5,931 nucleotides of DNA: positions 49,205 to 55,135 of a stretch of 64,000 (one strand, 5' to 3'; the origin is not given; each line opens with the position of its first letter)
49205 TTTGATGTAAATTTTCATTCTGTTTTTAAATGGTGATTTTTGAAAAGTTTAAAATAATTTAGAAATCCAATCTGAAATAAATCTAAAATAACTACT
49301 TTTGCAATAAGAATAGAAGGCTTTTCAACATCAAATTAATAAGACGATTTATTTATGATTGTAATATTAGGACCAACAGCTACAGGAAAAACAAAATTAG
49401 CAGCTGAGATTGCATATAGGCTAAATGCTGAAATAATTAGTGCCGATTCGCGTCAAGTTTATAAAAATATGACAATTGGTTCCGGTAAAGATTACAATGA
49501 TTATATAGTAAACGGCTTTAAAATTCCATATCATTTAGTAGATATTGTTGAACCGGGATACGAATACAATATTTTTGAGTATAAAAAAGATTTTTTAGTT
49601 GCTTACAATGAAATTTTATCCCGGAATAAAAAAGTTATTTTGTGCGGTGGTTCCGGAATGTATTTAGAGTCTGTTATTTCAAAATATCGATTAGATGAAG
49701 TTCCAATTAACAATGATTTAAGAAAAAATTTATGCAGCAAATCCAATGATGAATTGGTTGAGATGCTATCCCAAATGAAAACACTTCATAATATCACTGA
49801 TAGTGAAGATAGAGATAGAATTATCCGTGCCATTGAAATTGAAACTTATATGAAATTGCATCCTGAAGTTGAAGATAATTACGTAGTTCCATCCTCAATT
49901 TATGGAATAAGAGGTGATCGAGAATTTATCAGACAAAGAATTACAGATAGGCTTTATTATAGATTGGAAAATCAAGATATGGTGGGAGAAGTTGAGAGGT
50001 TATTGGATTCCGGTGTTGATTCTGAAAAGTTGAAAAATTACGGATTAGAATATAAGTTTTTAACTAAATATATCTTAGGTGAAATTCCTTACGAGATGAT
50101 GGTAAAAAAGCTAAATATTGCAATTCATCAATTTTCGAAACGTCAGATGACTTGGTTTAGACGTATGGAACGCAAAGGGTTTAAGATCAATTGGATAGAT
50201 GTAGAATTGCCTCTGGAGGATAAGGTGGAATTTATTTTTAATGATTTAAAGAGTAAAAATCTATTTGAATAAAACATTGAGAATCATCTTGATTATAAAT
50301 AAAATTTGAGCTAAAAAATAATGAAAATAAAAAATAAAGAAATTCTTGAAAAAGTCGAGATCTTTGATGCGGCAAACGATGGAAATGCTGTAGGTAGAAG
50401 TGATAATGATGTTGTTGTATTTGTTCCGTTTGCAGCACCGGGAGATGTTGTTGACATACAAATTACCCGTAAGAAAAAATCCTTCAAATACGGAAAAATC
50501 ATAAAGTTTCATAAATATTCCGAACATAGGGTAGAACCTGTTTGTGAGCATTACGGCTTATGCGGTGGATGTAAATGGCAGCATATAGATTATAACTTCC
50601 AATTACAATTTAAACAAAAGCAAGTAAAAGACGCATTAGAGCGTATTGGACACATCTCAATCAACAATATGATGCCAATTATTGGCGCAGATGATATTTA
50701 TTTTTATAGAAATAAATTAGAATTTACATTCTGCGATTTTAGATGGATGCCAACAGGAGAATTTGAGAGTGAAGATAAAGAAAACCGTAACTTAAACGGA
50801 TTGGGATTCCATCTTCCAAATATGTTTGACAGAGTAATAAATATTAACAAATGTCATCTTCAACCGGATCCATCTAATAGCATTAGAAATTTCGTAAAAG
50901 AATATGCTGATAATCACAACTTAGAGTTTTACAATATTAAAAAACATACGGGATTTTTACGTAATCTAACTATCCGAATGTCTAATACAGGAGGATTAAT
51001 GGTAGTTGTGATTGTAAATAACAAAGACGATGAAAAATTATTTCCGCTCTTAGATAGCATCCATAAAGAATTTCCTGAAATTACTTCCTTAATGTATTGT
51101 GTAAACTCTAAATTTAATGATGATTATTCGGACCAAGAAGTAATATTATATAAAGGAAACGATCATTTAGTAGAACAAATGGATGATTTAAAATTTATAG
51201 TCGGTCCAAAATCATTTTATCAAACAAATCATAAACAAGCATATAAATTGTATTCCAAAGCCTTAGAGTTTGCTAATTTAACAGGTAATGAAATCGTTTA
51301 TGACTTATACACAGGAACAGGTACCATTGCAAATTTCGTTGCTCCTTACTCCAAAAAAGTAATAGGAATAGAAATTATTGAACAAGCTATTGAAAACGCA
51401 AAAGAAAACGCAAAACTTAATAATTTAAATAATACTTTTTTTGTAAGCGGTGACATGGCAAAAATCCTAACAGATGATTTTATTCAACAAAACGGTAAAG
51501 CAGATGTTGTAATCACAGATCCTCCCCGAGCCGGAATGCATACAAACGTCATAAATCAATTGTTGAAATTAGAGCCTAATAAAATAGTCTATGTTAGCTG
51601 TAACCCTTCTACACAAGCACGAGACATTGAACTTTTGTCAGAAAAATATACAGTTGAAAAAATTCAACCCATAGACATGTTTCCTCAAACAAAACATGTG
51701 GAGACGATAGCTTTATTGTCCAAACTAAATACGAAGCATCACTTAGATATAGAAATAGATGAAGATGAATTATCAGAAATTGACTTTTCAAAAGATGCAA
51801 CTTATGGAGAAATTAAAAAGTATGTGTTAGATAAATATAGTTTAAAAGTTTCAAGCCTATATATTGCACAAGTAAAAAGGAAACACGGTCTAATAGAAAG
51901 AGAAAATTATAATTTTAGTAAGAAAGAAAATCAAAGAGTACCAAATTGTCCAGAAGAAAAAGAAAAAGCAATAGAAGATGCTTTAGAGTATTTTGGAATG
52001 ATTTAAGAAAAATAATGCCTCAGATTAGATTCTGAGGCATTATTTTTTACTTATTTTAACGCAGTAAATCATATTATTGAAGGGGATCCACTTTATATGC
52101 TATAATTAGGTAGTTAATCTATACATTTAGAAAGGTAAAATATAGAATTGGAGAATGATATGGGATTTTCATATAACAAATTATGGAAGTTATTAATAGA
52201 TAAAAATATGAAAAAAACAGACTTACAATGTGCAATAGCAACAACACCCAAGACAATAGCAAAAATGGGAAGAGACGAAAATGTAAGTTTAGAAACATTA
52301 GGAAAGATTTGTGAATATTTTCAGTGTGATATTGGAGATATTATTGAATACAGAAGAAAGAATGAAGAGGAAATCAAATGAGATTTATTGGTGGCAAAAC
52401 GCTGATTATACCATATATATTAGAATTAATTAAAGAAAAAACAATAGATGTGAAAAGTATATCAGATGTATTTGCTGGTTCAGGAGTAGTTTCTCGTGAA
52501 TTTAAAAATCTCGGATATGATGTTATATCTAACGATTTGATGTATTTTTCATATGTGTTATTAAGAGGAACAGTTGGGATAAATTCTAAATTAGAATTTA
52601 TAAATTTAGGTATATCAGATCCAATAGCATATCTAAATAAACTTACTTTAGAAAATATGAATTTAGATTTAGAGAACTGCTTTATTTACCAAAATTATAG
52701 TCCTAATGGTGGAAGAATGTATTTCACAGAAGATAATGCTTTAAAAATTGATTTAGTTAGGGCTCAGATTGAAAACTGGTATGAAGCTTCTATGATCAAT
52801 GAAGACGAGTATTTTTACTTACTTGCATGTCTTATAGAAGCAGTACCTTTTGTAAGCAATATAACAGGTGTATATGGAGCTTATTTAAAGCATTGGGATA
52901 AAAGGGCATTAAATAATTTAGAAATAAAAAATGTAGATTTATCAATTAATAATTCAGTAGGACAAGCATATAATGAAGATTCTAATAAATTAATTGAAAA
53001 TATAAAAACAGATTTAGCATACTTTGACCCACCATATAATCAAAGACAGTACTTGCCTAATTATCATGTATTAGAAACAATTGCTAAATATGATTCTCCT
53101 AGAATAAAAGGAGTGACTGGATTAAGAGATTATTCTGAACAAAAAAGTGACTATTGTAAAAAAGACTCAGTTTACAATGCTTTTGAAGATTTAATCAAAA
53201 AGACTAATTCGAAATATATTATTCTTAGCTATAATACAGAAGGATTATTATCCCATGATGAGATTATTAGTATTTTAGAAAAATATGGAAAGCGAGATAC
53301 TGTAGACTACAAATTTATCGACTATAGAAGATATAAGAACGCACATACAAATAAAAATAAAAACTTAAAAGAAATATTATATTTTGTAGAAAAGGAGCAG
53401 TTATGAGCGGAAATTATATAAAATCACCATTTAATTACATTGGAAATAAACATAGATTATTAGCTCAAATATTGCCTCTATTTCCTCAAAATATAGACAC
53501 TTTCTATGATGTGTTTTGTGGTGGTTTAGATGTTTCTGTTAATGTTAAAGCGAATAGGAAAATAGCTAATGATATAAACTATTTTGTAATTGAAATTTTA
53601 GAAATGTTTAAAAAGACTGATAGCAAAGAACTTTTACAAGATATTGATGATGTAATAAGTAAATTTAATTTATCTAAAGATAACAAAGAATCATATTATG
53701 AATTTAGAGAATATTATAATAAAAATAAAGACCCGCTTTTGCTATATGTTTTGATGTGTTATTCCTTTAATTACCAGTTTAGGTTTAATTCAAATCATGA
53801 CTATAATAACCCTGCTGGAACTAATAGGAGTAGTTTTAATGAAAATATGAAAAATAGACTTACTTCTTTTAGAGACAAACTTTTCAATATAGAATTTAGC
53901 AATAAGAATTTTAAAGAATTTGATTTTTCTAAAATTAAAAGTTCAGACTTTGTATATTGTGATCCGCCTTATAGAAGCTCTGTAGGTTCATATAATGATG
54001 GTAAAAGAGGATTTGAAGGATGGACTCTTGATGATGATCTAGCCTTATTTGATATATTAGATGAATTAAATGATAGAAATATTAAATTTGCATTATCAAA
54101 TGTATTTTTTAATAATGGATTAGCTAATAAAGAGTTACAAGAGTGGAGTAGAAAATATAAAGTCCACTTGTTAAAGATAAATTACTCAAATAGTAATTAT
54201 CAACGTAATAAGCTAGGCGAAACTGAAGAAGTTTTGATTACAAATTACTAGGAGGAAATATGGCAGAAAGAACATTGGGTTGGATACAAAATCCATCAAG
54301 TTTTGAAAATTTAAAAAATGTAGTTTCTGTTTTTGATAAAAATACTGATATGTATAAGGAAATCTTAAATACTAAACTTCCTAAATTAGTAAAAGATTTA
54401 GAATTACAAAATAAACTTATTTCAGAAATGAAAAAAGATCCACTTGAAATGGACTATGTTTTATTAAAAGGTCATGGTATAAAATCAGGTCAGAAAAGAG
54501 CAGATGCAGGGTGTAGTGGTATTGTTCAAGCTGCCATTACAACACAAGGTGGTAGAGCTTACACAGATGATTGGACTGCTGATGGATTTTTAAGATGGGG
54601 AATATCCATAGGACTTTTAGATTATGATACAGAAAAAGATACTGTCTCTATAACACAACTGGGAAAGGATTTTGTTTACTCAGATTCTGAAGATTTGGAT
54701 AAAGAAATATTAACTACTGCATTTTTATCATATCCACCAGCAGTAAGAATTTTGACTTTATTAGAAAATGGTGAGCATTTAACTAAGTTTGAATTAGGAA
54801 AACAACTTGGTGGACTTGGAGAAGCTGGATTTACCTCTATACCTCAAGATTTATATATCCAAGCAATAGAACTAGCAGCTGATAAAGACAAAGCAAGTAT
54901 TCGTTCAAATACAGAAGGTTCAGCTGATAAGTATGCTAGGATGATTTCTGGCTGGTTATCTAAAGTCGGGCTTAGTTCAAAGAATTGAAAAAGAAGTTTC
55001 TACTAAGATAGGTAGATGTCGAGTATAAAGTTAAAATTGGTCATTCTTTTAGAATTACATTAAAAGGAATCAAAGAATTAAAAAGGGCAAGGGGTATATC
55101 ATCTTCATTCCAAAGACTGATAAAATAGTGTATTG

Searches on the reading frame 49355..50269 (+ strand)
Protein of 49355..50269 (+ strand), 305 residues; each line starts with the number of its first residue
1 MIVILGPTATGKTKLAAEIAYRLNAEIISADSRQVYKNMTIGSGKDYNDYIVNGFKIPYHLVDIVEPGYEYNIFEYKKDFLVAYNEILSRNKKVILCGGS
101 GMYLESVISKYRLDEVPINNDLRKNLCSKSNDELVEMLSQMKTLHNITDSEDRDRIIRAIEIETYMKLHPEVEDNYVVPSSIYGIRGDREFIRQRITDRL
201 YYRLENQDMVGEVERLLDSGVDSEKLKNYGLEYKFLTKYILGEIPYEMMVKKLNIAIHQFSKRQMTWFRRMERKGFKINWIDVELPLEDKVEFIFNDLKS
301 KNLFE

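Call 29: find_encoding_contigs(protein=window:49355-50269:+, flank=10000, max_places=10)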
Protein window:49355-50269:+ (305 aa): 15 contigs read that carry it; 10 places shown.
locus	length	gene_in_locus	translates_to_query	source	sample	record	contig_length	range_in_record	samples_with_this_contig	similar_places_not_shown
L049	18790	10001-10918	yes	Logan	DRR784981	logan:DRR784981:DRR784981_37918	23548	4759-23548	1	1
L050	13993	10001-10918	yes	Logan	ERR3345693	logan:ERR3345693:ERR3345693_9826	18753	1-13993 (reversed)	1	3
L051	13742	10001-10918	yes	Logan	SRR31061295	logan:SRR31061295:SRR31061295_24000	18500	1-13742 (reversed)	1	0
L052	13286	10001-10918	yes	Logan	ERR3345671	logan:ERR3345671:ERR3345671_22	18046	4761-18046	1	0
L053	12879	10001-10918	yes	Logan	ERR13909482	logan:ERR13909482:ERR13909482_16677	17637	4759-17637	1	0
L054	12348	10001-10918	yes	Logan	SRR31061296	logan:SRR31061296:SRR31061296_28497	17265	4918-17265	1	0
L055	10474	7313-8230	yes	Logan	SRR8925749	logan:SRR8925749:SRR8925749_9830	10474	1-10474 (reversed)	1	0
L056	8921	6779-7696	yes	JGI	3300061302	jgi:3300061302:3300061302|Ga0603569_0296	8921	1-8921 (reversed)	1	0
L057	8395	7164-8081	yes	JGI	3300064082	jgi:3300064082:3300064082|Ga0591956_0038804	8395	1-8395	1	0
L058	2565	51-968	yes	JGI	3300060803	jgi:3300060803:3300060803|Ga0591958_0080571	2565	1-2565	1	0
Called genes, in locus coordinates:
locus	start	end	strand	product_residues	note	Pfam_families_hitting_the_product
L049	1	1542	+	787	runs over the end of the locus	PF01734:Patatin, PF19143:Omp85_2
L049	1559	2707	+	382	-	PF01546:Peptidase_M20, PF07687:M20_dimer (weak)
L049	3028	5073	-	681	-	PF03571:Peptidase_M49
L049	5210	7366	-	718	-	PF10459:Peptidase_S46, PF13365:Trypsin_2 (faint)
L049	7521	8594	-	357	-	PF04055:Radical_SAM, PF13186:SPASM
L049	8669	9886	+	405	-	PF00535:Glycos_transf_2 (faint)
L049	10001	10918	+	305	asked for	PF01745:IPT, PF01715:IPPT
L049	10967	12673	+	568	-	PF01938:TRAM, PF21579:PabTrmU54_TRAM_dom (faint), PF05958:tRNA_U5-meth_tr, PF06325:PrmA (weak), PF02475:TRM5-TYW2_MTfase (weak), PF13847:Methyltransf_31, PF09445:Methyltransf_15 (weak), PF13649:Methyltransf_25 (weak), +2 more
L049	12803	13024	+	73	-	PF13443:HTH_26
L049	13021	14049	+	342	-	PF02086:MethyltransfD12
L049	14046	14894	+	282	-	PF02086:MethyltransfD12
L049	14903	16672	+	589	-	PF02981:FokI_D1, PF02980:FokI_dom_2, PF16902:FokI_D3, PF09254:FokI_cleav_dom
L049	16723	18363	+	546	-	PF02463:SMC_N (weak), PF13476:AAA_23 (weak), PF11867:T1RH-like_C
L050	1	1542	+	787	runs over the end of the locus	PF01734:Patatin, PF19143:Omp85_2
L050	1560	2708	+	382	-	PF01546:Peptidase_M20, PF07687:M20_dimer (weak)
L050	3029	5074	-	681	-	PF03571:Peptidase_M49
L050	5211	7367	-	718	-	PF10459:Peptidase_S46, PF13365:Trypsin_2 (faint)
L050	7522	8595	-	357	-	PF04055:Radical_SAM, PF13186:SPASM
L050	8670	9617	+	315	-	PF00535:Glycos_transf_2 (faint), PF13641:Glyco_tranf_2_3 (faint)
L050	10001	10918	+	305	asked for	PF01745:IPT, PF01715:IPPT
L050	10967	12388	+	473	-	PF01938:TRAM, PF21579:PabTrmU54_TRAM_dom (weak), PF05958:tRNA_U5-meth_tr, PF05175:MTS (weak), PF03602:Cons_hypoth95 (weak), PF06325:PrmA (weak), PF02475:TRM5-TYW2_MTfase (weak), PF13847:Methyltransf_31, +2 more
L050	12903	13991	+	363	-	?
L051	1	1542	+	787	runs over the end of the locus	PF01734:Patatin, PF19143:Omp85_2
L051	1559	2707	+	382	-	PF01546:Peptidase_M20, PF07687:M20_dimer (weak)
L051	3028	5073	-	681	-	PF03571:Peptidase_M49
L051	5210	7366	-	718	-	PF10459:Peptidase_S46, PF13365:Trypsin_2 (faint)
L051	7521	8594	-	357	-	PF04055:Radical_SAM, PF13186:SPASM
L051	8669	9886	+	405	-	PF00535:Glycos_transf_2 (faint)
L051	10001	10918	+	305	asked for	PF01745:IPT, PF01715:IPPT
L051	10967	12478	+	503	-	PF01938:TRAM, PF21579:PabTrmU54_TRAM_dom (weak), PF05958:tRNA_U5-meth_tr, PF05175:MTS (weak), PF06325:PrmA (weak), PF02475:TRM5-TYW2_MTfase (weak), PF03602:Cons_hypoth95 (weak), PF13847:Methyltransf_31, +2 more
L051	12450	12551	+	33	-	-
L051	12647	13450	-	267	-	PF00106:adh_short, PF08659:KR, PF13561:adh_short_C2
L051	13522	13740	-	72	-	?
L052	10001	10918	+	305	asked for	PF01745:IPT, PF01715:IPPT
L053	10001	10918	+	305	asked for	PF01745:IPT, PF01715:IPPT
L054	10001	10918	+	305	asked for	PF01745:IPT, PF01715:IPPT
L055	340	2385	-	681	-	PF03571:Peptidase_M49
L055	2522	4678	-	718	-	PF10459:Peptidase_S46, PF13365:Trypsin_2 (faint)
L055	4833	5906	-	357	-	PF04055:Radical_SAM, PF13186:SPASM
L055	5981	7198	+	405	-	PF00535:Glycos_transf_2 (faint)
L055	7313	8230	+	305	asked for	PF01745:IPT, PF01715:IPPT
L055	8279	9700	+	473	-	PF01938:TRAM, PF21579:PabTrmU54_TRAM_dom (weak), PF05958:tRNA_U5-meth_tr, PF05175:MTS (weak), PF03602:Cons_hypoth95 (weak), PF06325:PrmA (weak), PF02475:TRM5-TYW2_MTfase (weak), PF13847:Methyltransf_31, +2 more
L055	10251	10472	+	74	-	?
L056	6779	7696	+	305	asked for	PF01745:IPT, PF01715:IPPT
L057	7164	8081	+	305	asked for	PF01745:IPT, PF01715:IPPT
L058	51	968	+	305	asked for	PF01745:IPT, PF01715:IPPT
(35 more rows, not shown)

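Call 30: search_protein_families(library=pfam, proteins=[L050:12903-13991:+, L055:10251-10472:+, L051:12647-13450:-, L051:13522-13740:-], max_evalue=0.01)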
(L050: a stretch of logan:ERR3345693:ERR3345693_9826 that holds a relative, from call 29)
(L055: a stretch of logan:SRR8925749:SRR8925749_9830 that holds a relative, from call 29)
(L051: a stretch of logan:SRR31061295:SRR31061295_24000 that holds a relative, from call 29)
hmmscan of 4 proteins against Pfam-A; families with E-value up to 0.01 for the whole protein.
L050:12903-13991:+ (363 aa): 6 families
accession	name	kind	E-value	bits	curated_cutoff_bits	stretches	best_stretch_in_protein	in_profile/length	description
PF02384.22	N6_Mtase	-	2.8e-76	257.3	20.4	1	162-362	2-205/311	N-6 DNA Methylase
PF12161.14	HsdM_N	-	8.4e-28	98.1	24.5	1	25-151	2-135/135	HsdM N-terminal domain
PF05175.20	MTS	-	2.5e-05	24.4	23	1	197-293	22-109/170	Methyltransferase small domain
PF11599.14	AviRa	-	0.0025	17.7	25.7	1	206-262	50-103/232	RRNA methyltransferase AviRa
PF09445.16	Methyltransf_15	-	0.0043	17.1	22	0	208-292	3-81/165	RNA cap guanine-N2 methyltransferase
PF07669.17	Eco57I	-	0.0068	17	25.3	0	271-351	63-145/171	Eco57I restriction-modification methylase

L055:10251-10472:+ (74 aa): 1 family
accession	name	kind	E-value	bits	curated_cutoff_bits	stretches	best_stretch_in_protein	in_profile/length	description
PF12161.14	HsdM_N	-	6.8e-16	59.6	24.5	1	13-66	2-51/135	HsdM N-terminal domain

L051:12647-13450:- (267 aa): 5 families
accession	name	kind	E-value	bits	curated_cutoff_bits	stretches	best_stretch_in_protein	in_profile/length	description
PF13561.12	adh_short_C2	-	3.9e-44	151.4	27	1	27-262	7-234/236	Enoyl-(Acyl carrier protein) reductase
PF00106.31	adh_short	-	5.7e-38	130.8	26.6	1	22-203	6-182/195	short chain dehydrogenase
PF08659.16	KR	-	1.2e-10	42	22.6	1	23-180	7-159/180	KR domain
PF23441.1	SDR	-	0.00025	21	27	1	22-202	13-193/258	SDR-like rossmann domain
PF02737.24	3HCDH_N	-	0.0049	17.2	22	1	26-62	8-44/180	3-hydroxyacyl-CoA dehydrogenase, NAD binding domain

L051:13522-13740:- (72 aa): 0 families

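Call 50: find_homologous_proteins(query=L050:12903-13991:+, max_evalue=1e-50)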
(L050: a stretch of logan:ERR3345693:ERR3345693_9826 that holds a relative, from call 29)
Query L050:12903-13991:+ (363 aa): 8000 proteins with E <= 1e-50 among 8000 candidates; the best 120 are listed.
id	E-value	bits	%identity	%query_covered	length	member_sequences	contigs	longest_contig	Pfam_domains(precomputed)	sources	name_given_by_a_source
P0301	6.6e-213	725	89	97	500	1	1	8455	PF02384.23,PF12161.15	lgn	-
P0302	3.4e-212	722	87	97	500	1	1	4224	PF02384.23,PF12161.15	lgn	-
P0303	3.9e-212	722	89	97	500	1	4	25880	PF02384.23,PF12161.15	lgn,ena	-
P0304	5.8e-212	722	89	96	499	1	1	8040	PF02384.23,PF12161.15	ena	-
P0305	7.2e-212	721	88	97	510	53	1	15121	PF02384.23,PF12161.15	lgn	-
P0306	7.8e-212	721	89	97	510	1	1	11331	PF02384.23,PF12161.15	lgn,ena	-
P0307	9.2e-212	721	88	97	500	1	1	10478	PF02384.23,PF12161.15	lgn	-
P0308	9.8e-212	721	88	97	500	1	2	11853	PF02384.23,PF12161.15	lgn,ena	-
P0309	1.1e-211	721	88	97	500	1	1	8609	PF02384.23,PF12161.15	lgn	-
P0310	1.2e-211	721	89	97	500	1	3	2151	PF02384.23,PF12161.15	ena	-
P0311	2.2e-211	720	88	97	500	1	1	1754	PF02384.23,PF12161.15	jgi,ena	-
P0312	3.8e-211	719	88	97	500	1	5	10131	PF02384.23,PF12161.15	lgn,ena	-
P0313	5.4e-211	718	87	97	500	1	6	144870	PF02384.23,PF12161.15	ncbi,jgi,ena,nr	ncbi:MAG: SAM-dependent DNA methyltransferase [Clostridiaceae bacterium]|nr:SAM-dependent DNA methyl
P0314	6.1e-211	718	88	97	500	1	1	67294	PF02384.23,PF12161.15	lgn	-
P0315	6.2e-211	718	88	97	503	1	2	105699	PF02384.23,PF12161.15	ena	-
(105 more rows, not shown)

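Call 51: find_encoding_contigs(protein=P0301, flank=10000, max_places=3)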
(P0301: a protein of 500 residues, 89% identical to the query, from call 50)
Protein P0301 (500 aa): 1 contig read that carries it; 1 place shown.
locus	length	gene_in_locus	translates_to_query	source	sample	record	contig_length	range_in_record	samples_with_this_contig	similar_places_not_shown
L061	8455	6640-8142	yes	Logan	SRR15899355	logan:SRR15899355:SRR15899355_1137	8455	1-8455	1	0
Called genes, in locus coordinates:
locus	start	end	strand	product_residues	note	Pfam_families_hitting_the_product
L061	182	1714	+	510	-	PF01235:Na_Ala_symp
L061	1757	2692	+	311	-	PF00696:AA_kinase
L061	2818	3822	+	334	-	PF02729:OTCace_N, PF00185:OTCace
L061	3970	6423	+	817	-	PF00932:LTD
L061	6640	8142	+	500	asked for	PF12161:HsdM_N, PF02384:N6_Mtase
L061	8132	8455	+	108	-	?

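Call 52: find_encoding_contigs(protein=P0303, flank=10000, max_places=4)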
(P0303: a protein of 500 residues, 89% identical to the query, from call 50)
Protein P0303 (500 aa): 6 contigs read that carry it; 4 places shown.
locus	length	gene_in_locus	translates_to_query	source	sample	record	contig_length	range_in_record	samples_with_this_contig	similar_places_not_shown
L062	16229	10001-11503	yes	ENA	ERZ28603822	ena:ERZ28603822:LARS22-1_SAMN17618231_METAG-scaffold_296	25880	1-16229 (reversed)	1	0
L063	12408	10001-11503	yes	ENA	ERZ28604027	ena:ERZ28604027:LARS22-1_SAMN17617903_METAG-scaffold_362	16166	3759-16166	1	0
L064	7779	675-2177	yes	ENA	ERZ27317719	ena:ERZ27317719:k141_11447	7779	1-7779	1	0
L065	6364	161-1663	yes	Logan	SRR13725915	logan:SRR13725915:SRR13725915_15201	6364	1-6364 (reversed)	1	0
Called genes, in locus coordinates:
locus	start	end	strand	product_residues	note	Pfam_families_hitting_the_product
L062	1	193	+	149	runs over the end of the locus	PF04074:DUF386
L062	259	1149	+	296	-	PF00480:ROK, PF02685:Glucokinase (faint)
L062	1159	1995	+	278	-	PF01418:HTH_6, PF13580:SIS_2 (faint), PF01380:SIS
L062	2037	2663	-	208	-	PF00165:HTH_AraC (faint), PF12833:HTH_18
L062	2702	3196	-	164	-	-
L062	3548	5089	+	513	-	PF01235:Na_Ala_symp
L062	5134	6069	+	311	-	PF00696:AA_kinase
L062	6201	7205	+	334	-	PF02729:OTCace_N, PF00185:OTCace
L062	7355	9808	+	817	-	PF00932:LTD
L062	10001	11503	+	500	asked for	PF12161:HsdM_N, PF02384:N6_Mtase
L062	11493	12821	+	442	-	PF01420:Methylase_S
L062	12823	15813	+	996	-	PF04313:HSDR_N, PF04851:ResIII, PF18766:SWI2_SNF2, PF22679:T1R_D3-like, PF11867:T1RH-like_C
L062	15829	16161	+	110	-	PF13783:DUF4177 (weak)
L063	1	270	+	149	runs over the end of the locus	PF04074:DUF386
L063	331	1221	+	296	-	PF00480:ROK, PF02685:Glucokinase (faint)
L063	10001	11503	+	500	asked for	PF12161:HsdM_N, PF02384:N6_Mtase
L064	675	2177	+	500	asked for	PF12161:HsdM_N, PF02384:N6_Mtase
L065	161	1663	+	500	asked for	PF12161:HsdM_N, PF02384:N6_Mtase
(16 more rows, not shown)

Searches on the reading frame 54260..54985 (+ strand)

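Call 3: search_protein_families(library=pfam, proteins=[window:54260-54985:+], max_evalue=0.1)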
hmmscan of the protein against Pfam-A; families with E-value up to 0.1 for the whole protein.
window:54260-54985:+ (242 aa): 4 families
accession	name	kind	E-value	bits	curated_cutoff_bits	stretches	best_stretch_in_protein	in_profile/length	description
PF02980.22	FokI_dom_2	-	8.4e-38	130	25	1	148-241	2-96/136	FokI, recognition domain, subdomain 2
PF02981.21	FokI_D1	-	1.1e-34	120.2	25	1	4-139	1-154/156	FokI, recognition domain, subdomain 1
PF09821.14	AAA_assoc_C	-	0.0047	18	27.6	1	123-172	28-77/119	C-terminal AAA-associated domain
PF17098.10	Wtap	-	0.028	14.8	35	1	27-68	100-141/155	WTAP/Mum2p family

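Call 4: search_protein_families(library=ncbifam, proteins=[window:54260-54985:+], max_evalue=0.1)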
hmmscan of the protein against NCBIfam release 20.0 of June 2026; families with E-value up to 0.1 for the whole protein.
window:54260-54985:+ (242 aa): 1 family
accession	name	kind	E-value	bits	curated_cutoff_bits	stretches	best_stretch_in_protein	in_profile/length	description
NF052273.1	BB0569_chemotaxis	equivalog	0.049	12.2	1000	1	17-105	81-169/590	BB0569 family chemotaxis protein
